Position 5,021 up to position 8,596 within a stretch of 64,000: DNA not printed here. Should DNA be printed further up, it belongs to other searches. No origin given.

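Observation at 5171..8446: Single 1,091-aa polypeptide fusing acyl-adenylate ligase, ACP and a serine-palmitoyltransferase-like alpha-oxoamine synthase, embedded in a sugar-nucleotide locus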

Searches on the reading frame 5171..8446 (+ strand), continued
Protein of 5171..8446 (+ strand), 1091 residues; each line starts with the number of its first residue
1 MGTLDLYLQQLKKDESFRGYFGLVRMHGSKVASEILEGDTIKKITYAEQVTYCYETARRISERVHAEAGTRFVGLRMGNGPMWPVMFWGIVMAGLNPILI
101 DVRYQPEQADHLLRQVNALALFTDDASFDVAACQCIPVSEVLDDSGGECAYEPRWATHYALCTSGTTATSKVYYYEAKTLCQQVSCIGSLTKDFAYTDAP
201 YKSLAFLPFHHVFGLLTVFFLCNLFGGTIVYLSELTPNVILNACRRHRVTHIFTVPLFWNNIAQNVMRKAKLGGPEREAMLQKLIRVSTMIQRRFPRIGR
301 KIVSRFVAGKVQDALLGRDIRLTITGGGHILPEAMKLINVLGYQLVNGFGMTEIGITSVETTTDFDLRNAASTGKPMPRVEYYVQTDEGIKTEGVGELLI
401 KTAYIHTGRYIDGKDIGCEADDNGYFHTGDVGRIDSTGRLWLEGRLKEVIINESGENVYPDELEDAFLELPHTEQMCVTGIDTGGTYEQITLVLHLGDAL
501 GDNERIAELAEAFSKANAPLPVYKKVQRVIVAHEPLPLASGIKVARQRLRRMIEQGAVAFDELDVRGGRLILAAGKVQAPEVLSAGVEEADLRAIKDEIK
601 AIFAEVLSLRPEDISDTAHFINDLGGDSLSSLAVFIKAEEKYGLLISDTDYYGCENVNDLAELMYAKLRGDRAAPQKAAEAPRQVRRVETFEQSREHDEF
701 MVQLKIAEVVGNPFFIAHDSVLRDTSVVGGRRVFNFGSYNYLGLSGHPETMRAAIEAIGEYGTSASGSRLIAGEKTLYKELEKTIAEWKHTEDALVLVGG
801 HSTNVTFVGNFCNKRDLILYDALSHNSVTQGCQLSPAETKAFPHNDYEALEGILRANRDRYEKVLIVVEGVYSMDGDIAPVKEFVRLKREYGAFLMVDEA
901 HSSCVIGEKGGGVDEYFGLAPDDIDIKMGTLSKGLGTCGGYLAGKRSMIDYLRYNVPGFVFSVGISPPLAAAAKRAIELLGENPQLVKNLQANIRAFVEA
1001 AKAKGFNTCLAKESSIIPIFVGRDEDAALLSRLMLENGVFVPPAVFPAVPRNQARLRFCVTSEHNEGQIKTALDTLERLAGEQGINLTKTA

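Call 11: find_related_loci(query=window:5171-8443:+, collection=genome_contigs, flank=10000)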
Query window:5171-8443:+ (1091 aa) in genome_contigs; peptide patterns used: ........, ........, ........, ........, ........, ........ (x = any residue, [..] = any of these).
137 stretches matched a pattern; 120 encode a relative of the query (tblastn E <= 1e-3); the best 80 are kept; 80 distinct loci.
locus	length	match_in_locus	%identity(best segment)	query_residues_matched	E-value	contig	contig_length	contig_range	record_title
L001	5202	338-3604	79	1-1091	0e+0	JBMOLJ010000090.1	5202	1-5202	MAG: Bacillota bacterium isolate Betzabe_MAG021 MAG021_90, whole genome shotgun sequence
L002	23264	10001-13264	73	1-1087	0e+0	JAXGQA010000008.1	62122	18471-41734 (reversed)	MAG: Christensenellales bacterium isolate AnMBR.bin315 bin315_8, whole genome shotgun sequence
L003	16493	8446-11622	51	16-1089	0e+0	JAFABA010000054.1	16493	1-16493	MAG: Bacillota bacterium isolate OH_SBB_106 k127_253603, whole genome shotgun sequence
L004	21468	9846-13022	51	16-1089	0e+0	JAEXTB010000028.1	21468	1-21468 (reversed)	MAG: Bacillota bacterium isolate OH_HBrB_334 k127_562220, whole genome shotgun sequence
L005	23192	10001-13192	48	3-1087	0e+0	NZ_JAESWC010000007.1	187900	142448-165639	Clostridium rhizosphaerae strain YIM B02515 GCM70020049_7, whole genome shotgun sequence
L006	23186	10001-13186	51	15-1091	0e+0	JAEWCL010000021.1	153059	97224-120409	MAG: Bacillota bacterium isolate OH_PBB_3 k127_535981, whole genome shotgun sequence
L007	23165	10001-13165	48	17-1088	0e+0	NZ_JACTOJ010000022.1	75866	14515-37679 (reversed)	Clostridium sp. 19966 contig00022, whole genome shotgun sequence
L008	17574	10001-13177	51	16-1089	0e+0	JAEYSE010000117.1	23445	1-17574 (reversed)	MAG: Bacillota bacterium isolate OH_CBB_85 k127_142652, whole genome shotgun sequence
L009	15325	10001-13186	51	15-1091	0e+0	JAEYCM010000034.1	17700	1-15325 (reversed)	MAG: Bacillota bacterium isolate OH_HFB_122 k127_304621, whole genome shotgun sequence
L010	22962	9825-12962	48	24-1089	0e+0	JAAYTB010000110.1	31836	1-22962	MAG: Clostridia bacterium isolate AS23ysBPME_66 123796_AS23, whole genome shotgun sequence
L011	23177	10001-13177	51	16-1089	0e+0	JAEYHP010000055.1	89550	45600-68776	MAG: Bacillota bacterium isolate OH_HFB_328 k127_606093, whole genome shotgun sequence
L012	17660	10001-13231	47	9-1087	0e+0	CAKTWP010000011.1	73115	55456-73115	MAG: uncultured Clostridia bacterium isolate REFINED_METABAT215_TOP10_CONTIGS_1500_ASSEMBLY_K77_MERGED__Hadza_MoBio_hadz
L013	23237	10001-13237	47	11-1087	0e+0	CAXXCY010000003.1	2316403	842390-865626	MAG: Candidatus Limiplasma sp. isolate 979407bb-272e-4446-819c-3509f5a663f0 genome assembly, contig: contig_3, whole gen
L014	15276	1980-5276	46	9-1087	0e+0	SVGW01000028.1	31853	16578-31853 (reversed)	MAG: Clostridiales bacterium isolate SIG368 NODE_29279_length_31853_cov_2.235580, whole genome shotgun sequence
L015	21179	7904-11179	46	9-1087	0e+0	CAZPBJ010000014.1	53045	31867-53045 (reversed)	MAG TPA_asm: uncultured Christensenella sp. isolate SRP263991_co4_63 genome assembly, contig: NODE_528_length_53045_cov_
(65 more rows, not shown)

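Call 30: find_encoding_contigs(protein=P0005, flank=10000, max_places=2)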
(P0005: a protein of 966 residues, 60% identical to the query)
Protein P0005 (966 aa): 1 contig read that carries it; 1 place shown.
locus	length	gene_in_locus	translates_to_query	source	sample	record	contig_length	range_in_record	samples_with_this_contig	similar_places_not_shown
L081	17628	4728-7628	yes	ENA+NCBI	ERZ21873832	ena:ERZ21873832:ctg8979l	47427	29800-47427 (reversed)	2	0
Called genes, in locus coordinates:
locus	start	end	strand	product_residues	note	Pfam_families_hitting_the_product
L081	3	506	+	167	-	?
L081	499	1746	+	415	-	PF00070:Pyr_redox (faint), PF00890:FAD_binding_2 (weak), PF01266:DAO (faint), PF03486:HI0933_like (faint), PF07992:Pyr_redox_2, PF12831:FAD_oxidored (weak), PF13450:NAD_binding_8 (weak), PF13738:Pyr_redox_3 (weak)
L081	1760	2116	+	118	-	PF07892:DUF1667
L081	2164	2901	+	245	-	PF02146:SIR2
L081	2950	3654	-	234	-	PF01048:PNP_UDP_1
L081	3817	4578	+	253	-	PF02811:PHP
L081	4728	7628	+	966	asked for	PF00501:AMP-binding, PF00550:PP-binding, PF00155:Aminotran_1_2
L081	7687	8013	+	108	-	PF00155:Aminotran_1_2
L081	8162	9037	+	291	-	PF02645:DegV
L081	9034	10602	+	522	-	PF00753:Lactamase_B, PF12706:Lactamase_B_2 (weak), PF16661:Lactamase_B_6, PF10996:Beta-Casp, PF07521:RMMBL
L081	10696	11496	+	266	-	PF13419:HAD_2 (faint), PF00702:Hydrolase, PF13344:Hydrolase_6, PF13242:Hydrolase_like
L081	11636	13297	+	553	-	PF13177:DNA_pol3_delta2, PF00004:AAA, PF13401:AAA_22 (weak), PF22608:DNAX_ATPase_lid, PF12169:DNA_pol3_gamma3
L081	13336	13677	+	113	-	PF02575:YbaB_DNA_bd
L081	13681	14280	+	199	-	PF21176:RecR_HhH, PF02132:RecR_ZnF (weak), PF13662:Toprim_4, PF01751:Toprim, PF21175:RecR_C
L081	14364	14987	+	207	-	PF02163:Peptidase_M50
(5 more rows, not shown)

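Call 31: find_encoding_contigs(protein=P0042, flank=10000, max_places=2)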
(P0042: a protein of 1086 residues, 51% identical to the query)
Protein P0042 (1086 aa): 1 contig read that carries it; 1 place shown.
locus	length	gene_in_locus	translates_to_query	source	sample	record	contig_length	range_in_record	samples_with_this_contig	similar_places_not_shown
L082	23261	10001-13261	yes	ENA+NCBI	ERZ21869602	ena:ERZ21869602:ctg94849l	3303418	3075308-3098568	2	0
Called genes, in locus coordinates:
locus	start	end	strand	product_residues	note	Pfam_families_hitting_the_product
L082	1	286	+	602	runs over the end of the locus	-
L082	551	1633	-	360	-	PF01471:PG_binding_1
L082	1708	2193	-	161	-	-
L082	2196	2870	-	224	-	PF07947:YhhN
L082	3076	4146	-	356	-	PF02424:ApbE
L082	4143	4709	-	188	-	PF07456:Hpre_diP_synt_I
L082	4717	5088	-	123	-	PF07009:NusG_II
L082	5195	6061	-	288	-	PF02219:MTHFR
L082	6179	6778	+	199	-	-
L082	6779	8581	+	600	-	PF02574:S-methyl_trans, PF00809:Pterin_bind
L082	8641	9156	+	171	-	PF02607:B12-binding_2, PF02310:B12-binding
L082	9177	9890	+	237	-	PF02811:PHP (weak)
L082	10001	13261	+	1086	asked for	PF00501:AMP-binding, PF00550:PP-binding, PF00155:Aminotran_1_2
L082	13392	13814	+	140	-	-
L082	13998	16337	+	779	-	PF00488:MutS_V, PF20297:MSSS, PF01713:Smr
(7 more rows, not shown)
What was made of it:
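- The gene sits among housekeeping genes and is present once per genome across a whole class (calls 30, 31, 11).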

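Call 62: search_protein_families(library=ncbifam, alignment_id=A2, max_evalue=1e-20)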
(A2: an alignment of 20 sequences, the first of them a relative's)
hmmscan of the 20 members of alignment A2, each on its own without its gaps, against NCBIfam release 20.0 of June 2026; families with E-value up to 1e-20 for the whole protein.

A. member 1, L007:8986-9930:+ (315 aa): 134 families (the best 25 are shown)
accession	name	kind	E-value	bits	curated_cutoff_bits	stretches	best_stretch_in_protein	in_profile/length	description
NF049977.1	KDhSphingRedKdsR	equivalog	1.7e-95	319.5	400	1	25-293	2-267/267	3-ketodihydrosphingosine reductase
NF004823.0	PRK06179.1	subfamily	1.1e-76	257.8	310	1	23-289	2-263/271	oxidoreductase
NF004826.0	PRK06182.1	subfamily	2.9e-73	246.5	305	1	24-291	2-271/274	oxidoreductase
NF005372.1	PRK06914.1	subfamily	1.1e-68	231.5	320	1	26-291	2-275/279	SDR family oxidoreductase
NF004824.0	PRK06180.1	subfamily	4.3e-66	222.9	298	1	25-266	3-247/279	oxidoreductase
NF006114.0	PRK08263.1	subfamily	1.5e-59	201.6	290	1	26-269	3-246/280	short chain dehydrogenase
NF004649.0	PRK05993.1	equivalog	1.3e-52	178.8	387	1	25-289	3-273/277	SDR family oxidoreductase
NF005950.0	PRK08017.1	equivalog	3.1e-47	161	326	1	26-289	2-254/256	SDR family oxidoreductase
NF004284.0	PRK05693.1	equivalog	4.6e-46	157.6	326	1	27-289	2-264/274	SDR family oxidoreductase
NF006776.0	PRK09291.1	equivalog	1.3e-43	149.4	265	1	26-263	2-235/257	SDR family oxidoreductase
NF005495.0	PRK07109.1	subfamily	5e-43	147.6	264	1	22-208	4-198/334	SDR family oxidoreductase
NF005672.0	PRK07454.1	equivalog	8e-43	146.4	234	1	24-204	4-190/241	SDR family oxidoreductase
NF004825.0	PRK06181.1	equivalog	1e-42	146.3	215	1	23-290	3-260/268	SDR family oxidoreductase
NF006123.0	PRK08267.1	equivalog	4.6e-42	144.1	261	1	26-220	2-192/261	SDR family oxidoreductase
NF005881.0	PRK07832.1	equivalog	1.9e-41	142.1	296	1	23-264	6-244/287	SDR family oxidoreductase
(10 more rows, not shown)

B. families by the number of members that match (of 20 scanned): 153 families (the first 25 are shown)
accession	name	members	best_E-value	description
NF049977.1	KDhSphingRedKdsR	20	2.2e-104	3-ketodihydrosphingosine reductase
NF004826.0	PRK06182.1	20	9.6e-81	oxidoreductase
NF004823.0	PRK06179.1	20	1.6e-77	oxidoreductase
NF005372.1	PRK06914.1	20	3.5e-70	SDR family oxidoreductase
NF004824.0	PRK06180.1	20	4.3e-66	oxidoreductase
NF006114.0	PRK08263.1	20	1.2e-63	short chain dehydrogenase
NF004649.0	PRK05993.1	20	1.7e-55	SDR family oxidoreductase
NF005950.0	PRK08017.1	20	4.4e-49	SDR family oxidoreductase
NF004284.0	PRK05693.1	20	2.6e-46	SDR family oxidoreductase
NF005065.0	PRK06482.1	20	4.7e-44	SDR family oxidoreductase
NF006776.0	PRK09291.1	20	1.3e-43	SDR family oxidoreductase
NF005495.0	PRK07109.1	20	5e-43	SDR family oxidoreductase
NF004825.0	PRK06181.1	20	1e-42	SDR family oxidoreductase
NF006123.0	PRK08267.1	20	4.6e-42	SDR family oxidoreductase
NF005881.0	PRK07832.1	20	1.9e-41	SDR family oxidoreductase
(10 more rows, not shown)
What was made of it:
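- All 20 SDRs tested have the 3-ketodihydrosphingosine reductase model NF049977 as their best hit, with a best E of 2e-104 (call 62). The SDRs are below the KdsR cutoff of 400 (call 62).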

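Call 69: find_encoding_contigs(protein=P0001, flank=6000, max_places=3)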
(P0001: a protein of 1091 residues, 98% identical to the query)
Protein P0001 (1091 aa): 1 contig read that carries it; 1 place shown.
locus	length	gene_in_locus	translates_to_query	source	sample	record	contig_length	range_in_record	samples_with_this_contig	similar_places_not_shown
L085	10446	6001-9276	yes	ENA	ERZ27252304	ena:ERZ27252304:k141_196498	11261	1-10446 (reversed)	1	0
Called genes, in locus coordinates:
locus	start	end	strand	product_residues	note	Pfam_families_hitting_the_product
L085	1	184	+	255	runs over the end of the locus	PF02811:PHP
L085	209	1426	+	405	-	PF13477:Glyco_trans_4_2, PF13439:Glyco_transf_4, PF13579:Glyco_trans_4_4, PF20706:GT4-conflict (weak), PF00534:Glycos_transf_1, PF13692:Glyco_trans_1_4, PF13524:Glyco_trans_1_2 (weak)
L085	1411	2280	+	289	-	PF01370:Epimerase, PF04321:RmlD_sub_bind, PF07993:NAD_binding_4, PF01073:3Beta_HSD (weak), PF02719:Polysacc_synt_2, PF16363:GDP_Man_Dehyd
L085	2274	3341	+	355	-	PF01073:3Beta_HSD, PF01370:Epimerase, PF02719:Polysacc_synt_2, PF04321:RmlD_sub_bind, PF16363:GDP_Man_Dehyd, PF07993:NAD_binding_4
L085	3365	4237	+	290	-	PF00483:NTP_transferase, PF12804:NTP_transf_3 (weak)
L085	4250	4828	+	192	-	PF00908:dTDP_sugar_isom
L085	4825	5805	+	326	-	PF01073:3Beta_HSD, PF01370:Epimerase, PF02719:Polysacc_synt_2, PF04321:RmlD_sub_bind, PF08659:KR (weak), PF13460:NAD_binding_10, PF16363:GDP_Man_Dehyd, PF07993:NAD_binding_4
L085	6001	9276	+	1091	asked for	PF00501:AMP-binding, PF00550:PP-binding, PF00155:Aminotran_1_2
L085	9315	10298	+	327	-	PF01073:3Beta_HSD, PF01370:Epimerase, PF02719:Polysacc_synt_2, PF04321:RmlD_sub_bind, PF05368:NmrA (faint), PF13460:NAD_binding_10, PF16363:GDP_Man_Dehyd, PF07993:NAD_binding_4 (weak)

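Call 72: find_encoding_contigs(protein=P0084, flank=8000, max_places=1)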
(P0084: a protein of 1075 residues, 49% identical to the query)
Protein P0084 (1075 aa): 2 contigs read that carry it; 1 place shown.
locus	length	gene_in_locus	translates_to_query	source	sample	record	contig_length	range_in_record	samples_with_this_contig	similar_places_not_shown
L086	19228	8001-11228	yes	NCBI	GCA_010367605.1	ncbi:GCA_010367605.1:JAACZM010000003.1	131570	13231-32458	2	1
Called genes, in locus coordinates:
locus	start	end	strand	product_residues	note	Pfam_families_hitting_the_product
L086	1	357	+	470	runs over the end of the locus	PF14238:DUF4340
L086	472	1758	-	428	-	PF01476:LysM, PF23446:LysM1_NFP_LYK (faint), PF23473:LysM3_LYK4_5 (faint), PF01476:LysM, PF00704:Glyco_hydro_18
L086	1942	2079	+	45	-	PF16227:DUF4886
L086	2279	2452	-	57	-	-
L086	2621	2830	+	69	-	-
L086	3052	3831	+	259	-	PF09860:DUF2087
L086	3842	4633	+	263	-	PF09860:DUF2087, PF00583:Acetyltransf_1, PF13508:Acetyltransf_7 (weak), PF08445:FR47 (weak)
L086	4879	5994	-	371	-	PF02615:Ldh_2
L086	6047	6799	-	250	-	PF01663:Phosphodiest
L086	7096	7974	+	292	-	PF00106:adh_short, PF01370:Epimerase, PF08643:DUF1776 (weak), PF08659:KR, PF13561:adh_short_C2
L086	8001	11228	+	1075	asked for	PF00501:AMP-binding, PF00550:PP-binding, PF00155:Aminotran_1_2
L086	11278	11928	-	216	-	PF00834:Ribul_P_3_epim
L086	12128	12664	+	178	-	PF10502:Peptidase_S26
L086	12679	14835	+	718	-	PF00580:UvrD-helicase, PF13245:AAA_19, PF13361:UvrD_C (weak), PF13538:UvrD_C_2 (faint)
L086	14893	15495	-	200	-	-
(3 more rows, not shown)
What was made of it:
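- In the cultured Clostridium thermarum it forms a clean two-gene unit with the tridomain gene (call 72).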
